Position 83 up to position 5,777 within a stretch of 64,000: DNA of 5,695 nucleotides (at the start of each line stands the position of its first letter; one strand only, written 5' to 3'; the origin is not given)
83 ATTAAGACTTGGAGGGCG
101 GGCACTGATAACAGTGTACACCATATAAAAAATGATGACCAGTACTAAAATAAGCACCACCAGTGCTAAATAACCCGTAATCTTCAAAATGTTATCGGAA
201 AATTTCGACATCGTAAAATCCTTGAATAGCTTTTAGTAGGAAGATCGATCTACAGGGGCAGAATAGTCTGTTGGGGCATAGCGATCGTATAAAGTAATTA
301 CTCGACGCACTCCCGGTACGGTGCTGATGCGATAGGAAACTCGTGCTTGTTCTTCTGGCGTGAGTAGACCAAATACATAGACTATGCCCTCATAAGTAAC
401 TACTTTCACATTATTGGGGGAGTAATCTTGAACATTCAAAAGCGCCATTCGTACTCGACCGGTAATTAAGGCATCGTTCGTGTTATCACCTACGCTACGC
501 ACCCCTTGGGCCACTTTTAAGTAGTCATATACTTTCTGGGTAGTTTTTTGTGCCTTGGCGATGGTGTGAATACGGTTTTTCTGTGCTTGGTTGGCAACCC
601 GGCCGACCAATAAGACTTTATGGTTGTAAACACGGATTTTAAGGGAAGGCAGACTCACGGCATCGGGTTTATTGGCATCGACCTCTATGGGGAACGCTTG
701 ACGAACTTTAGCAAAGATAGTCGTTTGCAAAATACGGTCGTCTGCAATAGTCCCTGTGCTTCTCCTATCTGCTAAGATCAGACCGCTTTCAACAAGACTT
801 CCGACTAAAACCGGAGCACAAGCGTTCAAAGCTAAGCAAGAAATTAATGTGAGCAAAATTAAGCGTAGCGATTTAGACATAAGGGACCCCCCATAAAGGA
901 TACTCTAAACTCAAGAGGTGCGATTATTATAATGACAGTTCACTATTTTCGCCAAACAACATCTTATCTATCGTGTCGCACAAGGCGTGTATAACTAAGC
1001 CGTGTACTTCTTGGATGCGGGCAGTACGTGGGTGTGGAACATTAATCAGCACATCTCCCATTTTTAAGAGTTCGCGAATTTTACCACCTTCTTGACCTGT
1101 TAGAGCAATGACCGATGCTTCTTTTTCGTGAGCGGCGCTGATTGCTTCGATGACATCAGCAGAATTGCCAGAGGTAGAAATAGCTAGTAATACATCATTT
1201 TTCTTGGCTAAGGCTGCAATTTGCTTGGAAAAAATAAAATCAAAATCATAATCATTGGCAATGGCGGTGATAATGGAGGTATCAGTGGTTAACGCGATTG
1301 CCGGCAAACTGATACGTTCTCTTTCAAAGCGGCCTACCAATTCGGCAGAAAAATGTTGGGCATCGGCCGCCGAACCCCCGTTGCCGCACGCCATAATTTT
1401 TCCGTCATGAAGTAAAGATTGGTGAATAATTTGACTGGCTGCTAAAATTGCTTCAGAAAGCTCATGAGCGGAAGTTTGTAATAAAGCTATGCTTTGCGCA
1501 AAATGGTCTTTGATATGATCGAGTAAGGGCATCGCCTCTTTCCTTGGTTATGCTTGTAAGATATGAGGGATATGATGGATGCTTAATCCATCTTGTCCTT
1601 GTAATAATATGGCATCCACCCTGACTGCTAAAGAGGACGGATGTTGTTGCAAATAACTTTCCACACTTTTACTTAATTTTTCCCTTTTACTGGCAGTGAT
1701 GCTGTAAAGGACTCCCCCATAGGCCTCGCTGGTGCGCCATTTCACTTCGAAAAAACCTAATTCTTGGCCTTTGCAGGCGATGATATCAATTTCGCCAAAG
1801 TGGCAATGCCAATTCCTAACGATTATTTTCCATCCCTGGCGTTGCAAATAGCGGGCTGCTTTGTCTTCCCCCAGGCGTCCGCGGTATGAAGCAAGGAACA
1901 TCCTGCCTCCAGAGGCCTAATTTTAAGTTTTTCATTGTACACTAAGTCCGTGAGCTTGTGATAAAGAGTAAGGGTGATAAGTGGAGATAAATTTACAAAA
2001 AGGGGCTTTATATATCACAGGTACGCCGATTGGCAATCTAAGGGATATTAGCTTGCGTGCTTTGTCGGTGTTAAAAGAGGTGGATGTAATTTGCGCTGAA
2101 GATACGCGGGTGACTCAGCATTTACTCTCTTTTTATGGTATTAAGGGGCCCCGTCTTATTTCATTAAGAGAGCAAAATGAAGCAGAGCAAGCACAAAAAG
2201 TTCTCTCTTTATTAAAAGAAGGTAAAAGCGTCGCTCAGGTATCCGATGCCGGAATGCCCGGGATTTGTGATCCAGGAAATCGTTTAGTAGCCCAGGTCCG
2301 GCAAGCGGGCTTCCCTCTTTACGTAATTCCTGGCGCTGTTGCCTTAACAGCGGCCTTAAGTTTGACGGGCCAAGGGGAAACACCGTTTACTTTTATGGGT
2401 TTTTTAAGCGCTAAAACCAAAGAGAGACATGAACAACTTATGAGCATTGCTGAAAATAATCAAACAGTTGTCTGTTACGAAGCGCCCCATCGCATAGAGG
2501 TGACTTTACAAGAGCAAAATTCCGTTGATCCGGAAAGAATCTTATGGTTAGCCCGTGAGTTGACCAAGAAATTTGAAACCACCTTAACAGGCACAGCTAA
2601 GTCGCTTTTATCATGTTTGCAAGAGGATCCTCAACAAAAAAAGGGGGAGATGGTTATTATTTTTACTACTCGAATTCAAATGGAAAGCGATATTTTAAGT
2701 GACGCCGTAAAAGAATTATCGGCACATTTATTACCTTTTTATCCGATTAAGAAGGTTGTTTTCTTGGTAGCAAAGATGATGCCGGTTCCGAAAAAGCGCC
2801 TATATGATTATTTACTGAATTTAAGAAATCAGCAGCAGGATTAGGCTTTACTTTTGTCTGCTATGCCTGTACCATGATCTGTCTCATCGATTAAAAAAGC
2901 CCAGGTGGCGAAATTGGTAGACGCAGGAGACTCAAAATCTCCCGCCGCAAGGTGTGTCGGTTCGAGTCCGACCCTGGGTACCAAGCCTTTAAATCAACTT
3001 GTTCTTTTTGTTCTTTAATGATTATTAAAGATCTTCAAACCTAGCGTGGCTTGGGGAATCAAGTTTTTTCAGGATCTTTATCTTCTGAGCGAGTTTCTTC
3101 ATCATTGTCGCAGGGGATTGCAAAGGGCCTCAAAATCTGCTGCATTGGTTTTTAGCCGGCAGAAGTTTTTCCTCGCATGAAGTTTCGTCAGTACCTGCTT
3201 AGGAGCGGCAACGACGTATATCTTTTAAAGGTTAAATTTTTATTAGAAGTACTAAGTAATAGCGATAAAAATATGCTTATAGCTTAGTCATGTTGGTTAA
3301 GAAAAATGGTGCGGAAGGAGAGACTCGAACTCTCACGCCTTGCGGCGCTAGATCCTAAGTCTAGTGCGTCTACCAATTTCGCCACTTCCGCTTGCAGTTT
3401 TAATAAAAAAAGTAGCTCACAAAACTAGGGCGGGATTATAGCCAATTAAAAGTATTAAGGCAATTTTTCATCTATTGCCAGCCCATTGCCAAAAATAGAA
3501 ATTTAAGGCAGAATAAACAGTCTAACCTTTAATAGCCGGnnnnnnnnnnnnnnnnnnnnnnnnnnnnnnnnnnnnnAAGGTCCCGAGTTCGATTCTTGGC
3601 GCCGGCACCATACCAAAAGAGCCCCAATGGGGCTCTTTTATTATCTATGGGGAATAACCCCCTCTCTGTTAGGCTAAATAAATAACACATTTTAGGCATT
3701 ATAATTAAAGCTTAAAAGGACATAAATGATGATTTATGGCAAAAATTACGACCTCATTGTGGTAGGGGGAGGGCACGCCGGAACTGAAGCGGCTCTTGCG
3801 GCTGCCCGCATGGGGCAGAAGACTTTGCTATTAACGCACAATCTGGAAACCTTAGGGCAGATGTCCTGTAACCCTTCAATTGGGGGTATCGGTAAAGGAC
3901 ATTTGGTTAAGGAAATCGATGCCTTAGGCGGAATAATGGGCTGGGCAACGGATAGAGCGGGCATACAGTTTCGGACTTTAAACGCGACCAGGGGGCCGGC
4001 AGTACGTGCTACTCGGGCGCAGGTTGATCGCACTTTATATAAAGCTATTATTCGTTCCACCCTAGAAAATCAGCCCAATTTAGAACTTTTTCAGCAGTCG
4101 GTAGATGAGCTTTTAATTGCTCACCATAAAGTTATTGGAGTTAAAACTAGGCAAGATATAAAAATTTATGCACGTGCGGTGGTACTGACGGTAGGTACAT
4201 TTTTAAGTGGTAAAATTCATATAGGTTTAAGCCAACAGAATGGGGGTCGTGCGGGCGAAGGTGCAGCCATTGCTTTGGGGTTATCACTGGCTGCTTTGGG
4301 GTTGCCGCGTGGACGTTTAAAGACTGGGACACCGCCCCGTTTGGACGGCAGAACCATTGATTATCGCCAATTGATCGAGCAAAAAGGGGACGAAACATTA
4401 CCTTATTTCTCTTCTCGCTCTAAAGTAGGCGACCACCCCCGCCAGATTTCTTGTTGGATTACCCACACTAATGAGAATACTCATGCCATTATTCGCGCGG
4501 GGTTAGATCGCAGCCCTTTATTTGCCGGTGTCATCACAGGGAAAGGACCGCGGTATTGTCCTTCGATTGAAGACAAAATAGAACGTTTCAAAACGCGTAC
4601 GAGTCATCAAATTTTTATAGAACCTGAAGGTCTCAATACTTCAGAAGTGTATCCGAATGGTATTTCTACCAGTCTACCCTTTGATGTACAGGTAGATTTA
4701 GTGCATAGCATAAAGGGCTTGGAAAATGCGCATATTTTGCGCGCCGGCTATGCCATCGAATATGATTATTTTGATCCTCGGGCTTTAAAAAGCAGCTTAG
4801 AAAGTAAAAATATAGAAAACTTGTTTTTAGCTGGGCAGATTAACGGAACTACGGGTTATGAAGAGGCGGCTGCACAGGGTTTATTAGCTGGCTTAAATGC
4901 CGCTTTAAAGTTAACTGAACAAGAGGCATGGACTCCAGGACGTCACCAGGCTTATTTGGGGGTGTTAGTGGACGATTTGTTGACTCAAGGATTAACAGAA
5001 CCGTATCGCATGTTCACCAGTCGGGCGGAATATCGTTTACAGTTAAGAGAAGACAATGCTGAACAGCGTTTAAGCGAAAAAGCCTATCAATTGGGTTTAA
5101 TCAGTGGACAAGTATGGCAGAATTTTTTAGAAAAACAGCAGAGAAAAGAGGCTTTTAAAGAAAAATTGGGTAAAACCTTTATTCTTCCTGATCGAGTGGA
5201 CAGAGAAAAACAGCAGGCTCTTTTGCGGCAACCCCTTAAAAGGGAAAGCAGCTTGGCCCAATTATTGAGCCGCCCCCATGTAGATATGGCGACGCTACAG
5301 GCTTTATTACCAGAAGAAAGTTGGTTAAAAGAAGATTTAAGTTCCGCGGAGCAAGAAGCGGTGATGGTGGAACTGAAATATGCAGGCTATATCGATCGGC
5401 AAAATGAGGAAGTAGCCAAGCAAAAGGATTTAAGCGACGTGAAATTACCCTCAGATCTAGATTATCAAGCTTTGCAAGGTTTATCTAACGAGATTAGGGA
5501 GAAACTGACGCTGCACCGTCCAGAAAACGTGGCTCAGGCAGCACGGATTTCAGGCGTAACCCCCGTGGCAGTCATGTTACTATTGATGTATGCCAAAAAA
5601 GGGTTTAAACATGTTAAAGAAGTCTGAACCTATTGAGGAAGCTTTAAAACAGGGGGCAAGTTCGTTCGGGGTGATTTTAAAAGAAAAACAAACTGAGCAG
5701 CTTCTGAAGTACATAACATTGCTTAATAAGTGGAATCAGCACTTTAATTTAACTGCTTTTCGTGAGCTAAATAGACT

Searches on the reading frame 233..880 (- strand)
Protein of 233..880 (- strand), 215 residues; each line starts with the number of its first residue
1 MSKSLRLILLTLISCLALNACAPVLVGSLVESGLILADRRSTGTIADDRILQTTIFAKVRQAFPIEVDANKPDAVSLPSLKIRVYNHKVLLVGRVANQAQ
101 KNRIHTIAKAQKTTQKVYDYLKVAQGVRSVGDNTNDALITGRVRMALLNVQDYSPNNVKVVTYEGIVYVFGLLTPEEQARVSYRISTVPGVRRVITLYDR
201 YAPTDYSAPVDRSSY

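Call 11: search_protein_families(library=ncbifam, proteins=[window:233-880:-], max_evalue=1e-10)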
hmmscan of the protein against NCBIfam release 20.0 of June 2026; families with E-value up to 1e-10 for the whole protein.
window:233-880:- (215 aa): 2 families
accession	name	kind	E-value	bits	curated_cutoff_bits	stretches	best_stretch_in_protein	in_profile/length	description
NF008247.1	PRK11023.1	equivalog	2.5e-24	86.1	184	1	10-198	9-188/192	division/outer membrane stress-associated lipid-binding lipoprotein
NF007858.0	PRK10568.1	equivalog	3.1e-11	43.3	174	1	54-194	62-198/206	molecular chaperone OsmY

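Call 87: find_encoding_contigs(protein=window:233-880:-, flank=10000, max_places=1)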
Protein window:233-880:- (215 aa): 24 contigs read that carry it; 1 place shown.
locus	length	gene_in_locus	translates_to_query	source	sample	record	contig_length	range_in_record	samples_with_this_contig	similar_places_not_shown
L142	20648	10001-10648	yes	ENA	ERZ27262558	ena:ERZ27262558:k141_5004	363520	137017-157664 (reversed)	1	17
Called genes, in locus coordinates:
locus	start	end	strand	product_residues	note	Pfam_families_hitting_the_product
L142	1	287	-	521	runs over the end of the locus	PF02874:ATP-synt_ab_N, PF00006:ATP-synt_ab, PF00306:ATP-synt_ab_C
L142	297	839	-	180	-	PF00213:OSCP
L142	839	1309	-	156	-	PF00430:ATP-synt_B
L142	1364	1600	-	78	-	PF00137:ATP-synt_C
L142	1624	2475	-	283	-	PF00119:ATP-synt_A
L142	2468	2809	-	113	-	PF03899:ATP-synt_I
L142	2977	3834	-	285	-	PF02195:ParB_N, PF17762:HTH_ParB, PF23552:ParB_C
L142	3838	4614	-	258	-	PF00142:Fer4_NifH, PF01656:CbiA, PF02374:ArsA_ATPase, PF06564:CBP_BcsQ, PF09140:MipZ (weak), PF10609:ParA, PF13614:AAA_31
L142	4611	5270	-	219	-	PF02527:GidB, PF13649:Methyltransf_25 (faint)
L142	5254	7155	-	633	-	PF01134:GIDA, PF12831:FAD_oxidored, PF21680:GIDA_C_1st, PF13932:SAM_GIDA_C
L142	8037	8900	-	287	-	PF00590:TP_methylase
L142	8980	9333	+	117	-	PF02021:UPF0102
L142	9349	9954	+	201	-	PF13580:SIS_2, PF01380:SIS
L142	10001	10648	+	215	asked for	PF04972:BON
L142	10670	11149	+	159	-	-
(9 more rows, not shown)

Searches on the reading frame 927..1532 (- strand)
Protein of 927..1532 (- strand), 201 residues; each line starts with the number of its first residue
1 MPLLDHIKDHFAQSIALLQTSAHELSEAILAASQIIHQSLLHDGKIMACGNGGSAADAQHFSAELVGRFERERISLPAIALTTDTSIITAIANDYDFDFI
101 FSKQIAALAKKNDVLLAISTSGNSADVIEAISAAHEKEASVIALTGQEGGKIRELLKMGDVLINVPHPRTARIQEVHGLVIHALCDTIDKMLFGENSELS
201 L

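Call 11: search_protein_families(library=ncbifam, proteins=[window:927-1532:-], max_evalue=1e-10)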
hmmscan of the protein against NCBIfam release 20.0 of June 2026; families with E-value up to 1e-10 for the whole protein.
window:927-1532:- (201 aa): 5 families
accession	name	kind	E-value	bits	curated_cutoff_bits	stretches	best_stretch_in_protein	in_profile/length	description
NF010546.0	PRK13936.1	equivalog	1.5e-90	302.3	276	1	3-196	3-196/197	phosphoheptose isomerase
NF008138.0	PRK10886.1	equivalog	2.9e-60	203.3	352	1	4-195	2-193/196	DnaA initiator-associating protein DiaA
TIGR00441.1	gmhA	equivalog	3.3e-58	196.1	209.45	1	34-188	2-153/154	D-sedoheptulose 7-phosphate isomerase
NF001628.0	PRK00414.1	equivalog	1.4e-48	165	265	1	10-190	9-188/192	D-sedoheptulose 7-phosphate isomerase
NF010547.0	PRK13938.1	equivalog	1.9e-41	141.9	320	1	42-194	44-193/196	D-sedoheptulose 7-phosphate isomerase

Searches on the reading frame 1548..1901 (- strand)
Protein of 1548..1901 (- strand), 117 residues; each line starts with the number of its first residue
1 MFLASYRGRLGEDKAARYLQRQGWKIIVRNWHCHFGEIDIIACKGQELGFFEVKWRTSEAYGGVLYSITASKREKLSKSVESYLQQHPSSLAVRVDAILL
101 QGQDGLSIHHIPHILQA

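Call 11: search_protein_families(library=ncbifam, proteins=[window:1548-1901:-], max_evalue=1e-10)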
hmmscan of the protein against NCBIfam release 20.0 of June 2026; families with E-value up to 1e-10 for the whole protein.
window:1548-1901:- (117 aa): 18 families
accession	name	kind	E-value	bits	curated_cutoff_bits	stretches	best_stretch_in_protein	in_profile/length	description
NF009150.0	PRK12497.1-3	equivalog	5.1e-27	94.3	81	1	7-114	8-116/118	YraN family protein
NF009154.0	PRK12497.3-3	equivalog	5.5e-27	94.2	109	1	6-112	11-120/123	YraN family protein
NF009152.0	PRK12497.2-4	equivalog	1.3e-24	86.4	111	1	7-103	10-104/114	YraN family protein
NF011274.0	PRK14681.1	equivalog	2e-21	76.4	207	1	8-113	46-156/158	hypothetical protein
NF011271.0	PRK14678.1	equivalog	9.5e-21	74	172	1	8-113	9-115/120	hypothetical protein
NF011268.0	PRK14675.1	equivalog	1.4e-19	70.3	180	1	8-113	13-121/127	hypothetical protein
NF011281.0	PRK14689.1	equivalog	3.3e-19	69.2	122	1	6-96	9-100/128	hypothetical protein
NF009153.0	PRK12497.3-1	equivalog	4.8e-19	68.7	171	1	8-99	13-107/125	YraN family protein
NF011273.0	PRK14680.1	equivalog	3e-18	66.1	199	1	8-115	9-118/134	hypothetical protein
TIGR00252.1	TIGR00252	hypoth_equivalog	9.6e-18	64.3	69.05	1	7-100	9-105/123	YraN family protein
NF011267.0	PRK14674.1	equivalog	3.9e-17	62.6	232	1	2-96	2-98/133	hypothetical protein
NF009151.0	PRK12497.1-5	equivalog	5.5e-17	62.2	124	1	4-102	13-111/126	YraN family protein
NF011280.0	PRK14688.1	equivalog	3.5e-15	56.1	230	1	7-98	8-100/121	hypothetical protein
NF011270.0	PRK14677.1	equivalog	3e-14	53.3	124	1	11-101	7-95/108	hypothetical protein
NF011279.0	PRK14687.1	equivalog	1.7e-13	50.8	212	1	9-96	34-128/173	hypothetical protein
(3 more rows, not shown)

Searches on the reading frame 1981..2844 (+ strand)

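Call 11: search_protein_families(library=ncbifam, proteins=[window:1981-2844:+], max_evalue=1e-10)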
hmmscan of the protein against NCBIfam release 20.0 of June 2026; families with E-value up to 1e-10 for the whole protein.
window:1981-2844:+ (287 aa): 2 families
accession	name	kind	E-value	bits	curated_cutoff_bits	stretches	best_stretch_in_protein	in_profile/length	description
TIGR00096.1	TIGR00096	equivalog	2e-69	234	167.9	1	10-279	2-272/275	16S rRNA (cytidine(1402)-2'-O)-methyltransferase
NF011570.0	PRK14994.1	equivalog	1.3e-65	221.5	502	1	6-282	10-285/287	16S rRNA (cytidine(1402)-2'-O)-methyltransferase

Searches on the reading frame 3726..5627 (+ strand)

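Call 11: search_protein_families(library=ncbifam, proteins=[window:3726-5627:+], max_evalue=1e-10)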
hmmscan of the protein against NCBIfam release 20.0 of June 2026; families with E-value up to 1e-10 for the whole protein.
window:3726-5627:+ (633 aa): 3 families
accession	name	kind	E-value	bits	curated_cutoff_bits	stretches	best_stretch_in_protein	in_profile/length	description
TIGR00136.1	mnmG_gidA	equivalog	5.4e-260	864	524.85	1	8-625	1-614/616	tRNA uridine-5-carboxymethylaminomethyl(34) synthesis enzyme MnmG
NF003739.0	PRK05335.1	equivalog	1.8e-24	86.3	262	1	312-419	280-387/441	methylenetetrahydrofolate--tRNA-(uracil(54)-C(5))-methyltransferase (FADH(2)-oxidizing) TrmFO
TIGR00137.1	gid_trmFO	equivalog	1.5e-19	70.2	428.65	1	312-416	277-381/433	FADH(2)-oxidizing methylenetetrahydrofolate--tRNA-(uracil(54)-C(5))-methyltransferase TrmFO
